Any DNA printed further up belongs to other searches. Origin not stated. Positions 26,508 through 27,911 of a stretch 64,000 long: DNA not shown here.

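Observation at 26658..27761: HypF encoded as the C-terminal Kae1-like half only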

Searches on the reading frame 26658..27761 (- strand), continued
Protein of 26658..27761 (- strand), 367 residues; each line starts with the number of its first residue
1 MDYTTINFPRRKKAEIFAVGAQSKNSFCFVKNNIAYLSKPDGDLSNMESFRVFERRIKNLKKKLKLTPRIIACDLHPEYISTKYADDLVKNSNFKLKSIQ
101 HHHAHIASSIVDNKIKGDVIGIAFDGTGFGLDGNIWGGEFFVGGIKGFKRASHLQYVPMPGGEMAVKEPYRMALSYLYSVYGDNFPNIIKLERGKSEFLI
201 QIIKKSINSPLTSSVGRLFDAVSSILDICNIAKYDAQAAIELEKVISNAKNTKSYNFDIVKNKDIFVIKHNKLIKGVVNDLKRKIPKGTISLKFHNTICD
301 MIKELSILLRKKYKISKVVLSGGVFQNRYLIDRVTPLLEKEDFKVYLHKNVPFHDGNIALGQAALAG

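Call 65: search_protein_families(library=pfam, proteins=[P0243, P0244, P0246, P0248, P0253, P0249, P0260, P0254, P0271], max_evalue=0.001)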
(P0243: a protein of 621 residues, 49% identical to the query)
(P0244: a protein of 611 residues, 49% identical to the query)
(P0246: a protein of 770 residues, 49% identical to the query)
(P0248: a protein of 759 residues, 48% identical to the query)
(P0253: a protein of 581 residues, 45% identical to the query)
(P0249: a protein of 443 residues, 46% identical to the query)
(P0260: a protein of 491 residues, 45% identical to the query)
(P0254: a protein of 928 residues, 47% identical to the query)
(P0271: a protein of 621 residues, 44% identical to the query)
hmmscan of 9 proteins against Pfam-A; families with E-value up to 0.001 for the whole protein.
P0243 (621 aa): 5 families
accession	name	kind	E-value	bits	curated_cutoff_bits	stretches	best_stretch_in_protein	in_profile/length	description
PF22521.2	HypF_C_2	-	2e-82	277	27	1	360-609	1-241/241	Carbamoyltransferase, Kae1-like Domain, second subdomain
PF01300.24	Sua5_yciO_yrdC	-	9.8e-44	149.4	25.1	1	55-235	2-177/178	Telomere recombination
PF17788.7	HypF_C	-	8.1e-39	132.8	23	1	252-351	4-99/99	HypF Kae1-like domain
PF07503.17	zf-HYPF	-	1.2e-14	54.2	23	1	1-33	1-33/34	HypF finger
PF00814.31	TsaD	-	0.00093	19.4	24.8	0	456-583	134-239/264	tRNA N6-adenosine threonylcarbamoyltransferase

P0244 (611 aa): 4 families
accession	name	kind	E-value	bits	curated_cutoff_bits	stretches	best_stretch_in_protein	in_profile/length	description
PF22521.2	HypF_C_2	-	5.2e-85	285.5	27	1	356-599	1-241/241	Carbamoyltransferase, Kae1-like Domain, second subdomain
PF01300.24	Sua5_yciO_yrdC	-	6.6e-45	153.2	25.1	1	57-233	2-178/178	Telomere recombination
PF17788.7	HypF_C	-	1.5e-37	128.7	23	1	248-347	4-99/99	HypF Kae1-like domain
PF07503.17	zf-HYPF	-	1.4e-15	57.2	23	1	6-39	1-34/34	HypF finger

P0246 (770 aa): 6 families
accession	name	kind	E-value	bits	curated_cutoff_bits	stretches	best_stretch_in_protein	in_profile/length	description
PF22521.2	HypF_C_2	-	5e-84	282.3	27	1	516-761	1-241/241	Carbamoyltransferase, Kae1-like Domain, second subdomain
PF01300.24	Sua5_yciO_yrdC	-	3.1e-42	144.5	25.1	1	224-397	3-177/178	Telomere recombination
PF17788.7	HypF_C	-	6.5e-35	120.2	23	1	412-507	3-99/99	HypF Kae1-like domain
PF07503.17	zf-HYPF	-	8.8e-32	109.1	23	2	122-155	1-34/34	HypF finger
PF00708.24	Acylphosphatase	-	5.3e-19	68.7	22.5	1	22-103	3-85/85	Acylphosphatase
PF00814.31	TsaD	-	1.8e-06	28.3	24.8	0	672-746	178-249/264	tRNA N6-adenosine threonylcarbamoyltransferase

P0248 (759 aa): 5 families
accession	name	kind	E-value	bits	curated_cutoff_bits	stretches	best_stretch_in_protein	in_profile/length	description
PF22521.2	HypF_C_2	-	5.8e-83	278.8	27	1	512-754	1-241/241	Carbamoyltransferase, Kae1-like Domain, second subdomain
PF01300.24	Sua5_yciO_yrdC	-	2.5e-43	148.1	25.1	1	213-387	2-177/178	Telomere recombination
PF17788.7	HypF_C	-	1.7e-31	109.2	23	1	401-500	2-99/99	HypF Kae1-like domain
PF07503.17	zf-HYPF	-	7.9e-29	99.6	23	2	108-141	1-34/34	HypF finger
PF00708.24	Acylphosphatase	-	2.4e-23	82.7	22.5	1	6-89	2-85/85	Acylphosphatase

P0253 (581 aa): 3 families
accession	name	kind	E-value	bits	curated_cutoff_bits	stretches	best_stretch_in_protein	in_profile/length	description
PF22521.2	HypF_C_2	-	1.4e-87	293.9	27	1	327-573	1-241/241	Carbamoyltransferase, Kae1-like Domain, second subdomain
PF17788.7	HypF_C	-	1.2e-36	125.8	23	1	217-317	3-99/99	HypF Kae1-like domain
PF01300.24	Sua5_yciO_yrdC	-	4e-17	62.7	25.1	1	1-179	47-177/178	Telomere recombination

P0249 (443 aa): 3 families
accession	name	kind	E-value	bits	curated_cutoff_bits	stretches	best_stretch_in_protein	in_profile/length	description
PF22521.2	HypF_C_2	-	7.6e-82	275.1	27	1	186-432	1-241/241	Carbamoyltransferase, Kae1-like Domain, second subdomain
PF17788.7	HypF_C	-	1.5e-36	125.4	23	1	75-176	3-99/99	HypF Kae1-like domain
PF01300.24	Sua5_yciO_yrdC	-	6.1e-08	32.8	25.1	1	1-59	122-177/178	Telomere recombination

P0260 (491 aa): 4 families
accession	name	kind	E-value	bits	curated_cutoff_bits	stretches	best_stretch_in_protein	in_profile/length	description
PF22521.2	HypF_C_2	-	2e-83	280.3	27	1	237-482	1-241/241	Carbamoyltransferase, Kae1-like Domain, second subdomain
PF17788.7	HypF_C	-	3.2e-35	121.2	23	1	132-228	3-99/99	HypF Kae1-like domain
PF01300.24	Sua5_yciO_yrdC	-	1.4e-21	77.3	25.1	1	4-117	61-177/178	Telomere recombination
PF00814.31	TsaD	-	8.7e-06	26.1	24.8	0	312-459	110-242/264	tRNA N6-adenosine threonylcarbamoyltransferase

P0254 (928 aa): 6 families
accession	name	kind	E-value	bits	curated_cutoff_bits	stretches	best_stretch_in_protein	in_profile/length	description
PF22521.2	HypF_C_2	-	1.5e-85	287.3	27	1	683-918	1-241/241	Carbamoyltransferase, Kae1-like Domain, second subdomain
PF01300.24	Sua5_yciO_yrdC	-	5.6e-43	146.9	25.1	1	390-562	2-177/178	Telomere recombination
PF17788.7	HypF_C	-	2e-37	128.3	23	1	577-674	3-99/99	HypF Kae1-like domain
PF07503.17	zf-HYPF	-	1.7e-33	114.5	23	2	330-363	1-34/34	HypF finger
PF01750.23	HycI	-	1.8e-17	63.8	23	1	58-164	15-126/130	Hydrogenase maturation protease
PF00708.24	Acylphosphatase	-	1.9e-16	60.5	22.5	1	169-251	2-85/85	Acylphosphatase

P0271 (621 aa): 5 families
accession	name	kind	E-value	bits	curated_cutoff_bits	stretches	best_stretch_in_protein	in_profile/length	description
PF22521.2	HypF_C_2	-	1.7e-81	274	27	1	374-613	1-241/241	Carbamoyltransferase, Kae1-like Domain, second subdomain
PF01300.24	Sua5_yciO_yrdC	-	2e-44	151.7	25.1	1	73-250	2-178/178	Telomere recombination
PF17788.7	HypF_C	-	5.3e-37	126.9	23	1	265-363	4-99/99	HypF Kae1-like domain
PF07503.17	zf-HYPF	-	7.4e-17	61.3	23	1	21-52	1-32/34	HypF finger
PF00814.31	TsaD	-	2.5e-06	27.8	24.8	0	468-583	134-235/264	tRNA N6-adenosine threonylcarbamoyltransferase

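Call 73: search_solved_structures(query=window:26658-27761:-, max_evalue=0.001, show_alignments=1)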
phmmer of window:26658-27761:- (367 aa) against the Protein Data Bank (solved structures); distinct sequences matched with E-value up to 0.001: 4.
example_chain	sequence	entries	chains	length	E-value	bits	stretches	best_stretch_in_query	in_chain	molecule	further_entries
3vth_A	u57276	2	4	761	1.8e-82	280.6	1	9-366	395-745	Hydrogenase maturation factor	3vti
4g9i_A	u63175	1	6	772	4.1e-46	161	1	17-367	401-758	Hydrogenase maturation protein HypF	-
3tsp_A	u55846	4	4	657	1.4e-38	136.2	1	15-366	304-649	Transcriptional regulatory protein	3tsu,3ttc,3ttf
3tsq_A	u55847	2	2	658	1.4e-38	136.2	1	15-366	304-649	Transcriptional regulatory protein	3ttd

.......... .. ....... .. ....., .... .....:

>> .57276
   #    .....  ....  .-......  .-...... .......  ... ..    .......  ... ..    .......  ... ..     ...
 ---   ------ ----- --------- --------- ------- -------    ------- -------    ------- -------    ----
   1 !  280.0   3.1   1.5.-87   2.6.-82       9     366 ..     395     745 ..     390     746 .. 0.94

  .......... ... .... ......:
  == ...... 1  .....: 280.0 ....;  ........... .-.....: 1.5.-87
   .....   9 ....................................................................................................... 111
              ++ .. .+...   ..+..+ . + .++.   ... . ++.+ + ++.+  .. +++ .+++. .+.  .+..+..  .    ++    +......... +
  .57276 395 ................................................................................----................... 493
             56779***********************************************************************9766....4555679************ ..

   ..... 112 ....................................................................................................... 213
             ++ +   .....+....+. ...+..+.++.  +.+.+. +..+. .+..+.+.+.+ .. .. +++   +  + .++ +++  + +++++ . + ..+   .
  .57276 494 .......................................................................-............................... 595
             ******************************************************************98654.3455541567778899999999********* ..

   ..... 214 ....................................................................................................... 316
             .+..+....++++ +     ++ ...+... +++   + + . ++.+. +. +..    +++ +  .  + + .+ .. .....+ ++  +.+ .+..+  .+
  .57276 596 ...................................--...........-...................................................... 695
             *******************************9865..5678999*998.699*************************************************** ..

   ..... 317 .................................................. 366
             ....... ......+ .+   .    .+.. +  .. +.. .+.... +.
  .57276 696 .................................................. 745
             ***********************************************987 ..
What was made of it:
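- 26658..27761 (-): hypF-C: stand-alone Kae1-like carbamoyltransferase domain of HypF (367 aa). Aligns to 3VTH residues 395-745 (call 73).
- Closest known: Canonical four-domain HypF. Same: The Kae1-like domain is homologous over its full length (280 bits to 3VTH, call 73) with the metal-binding residues conserved.
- Checked: Caldanaerobacter HypF (3VTH) aligns over residues 395-745 of 761 (call 73).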

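Call 75: find_related_loci(query=A3, collection=metagenome_contigs, flank=10000)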
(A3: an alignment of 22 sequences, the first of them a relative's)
Query A3 (367 aa) in metagenome_contigs; peptide patterns used: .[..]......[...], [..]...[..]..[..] (x = any residue, [..] = any of these).
600 stretches matched a pattern (row limit reached: there are more); 588 encode a relative of the query (tblastn E <= 1e-3); the best 80 are kept; 80 distinct loci.
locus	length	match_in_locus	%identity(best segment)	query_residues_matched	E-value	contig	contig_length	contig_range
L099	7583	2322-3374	57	13-367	2e-130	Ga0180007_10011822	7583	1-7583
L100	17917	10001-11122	48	4-366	3e-111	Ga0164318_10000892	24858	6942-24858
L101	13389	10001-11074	45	15-366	8e-107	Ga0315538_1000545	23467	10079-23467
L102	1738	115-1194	46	12-366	2e-113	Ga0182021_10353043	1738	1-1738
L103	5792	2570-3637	45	13-366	7e-106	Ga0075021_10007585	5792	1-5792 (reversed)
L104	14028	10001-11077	47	15-366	2e-105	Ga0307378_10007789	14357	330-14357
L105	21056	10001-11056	48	16-366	2e-105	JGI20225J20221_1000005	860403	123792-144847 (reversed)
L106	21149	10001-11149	43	15-366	9e-105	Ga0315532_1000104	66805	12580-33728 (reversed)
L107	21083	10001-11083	41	8-366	3e-104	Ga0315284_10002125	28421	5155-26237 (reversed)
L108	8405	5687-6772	42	8-367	6e-104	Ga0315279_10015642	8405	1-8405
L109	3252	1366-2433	46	15-366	3e-106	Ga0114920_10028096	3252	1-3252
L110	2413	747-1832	43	8-367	6e-108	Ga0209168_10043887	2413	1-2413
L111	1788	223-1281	43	16-366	2e-110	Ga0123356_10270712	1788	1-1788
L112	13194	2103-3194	45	12-366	1e-103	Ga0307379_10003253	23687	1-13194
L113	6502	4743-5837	42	8-366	3e-103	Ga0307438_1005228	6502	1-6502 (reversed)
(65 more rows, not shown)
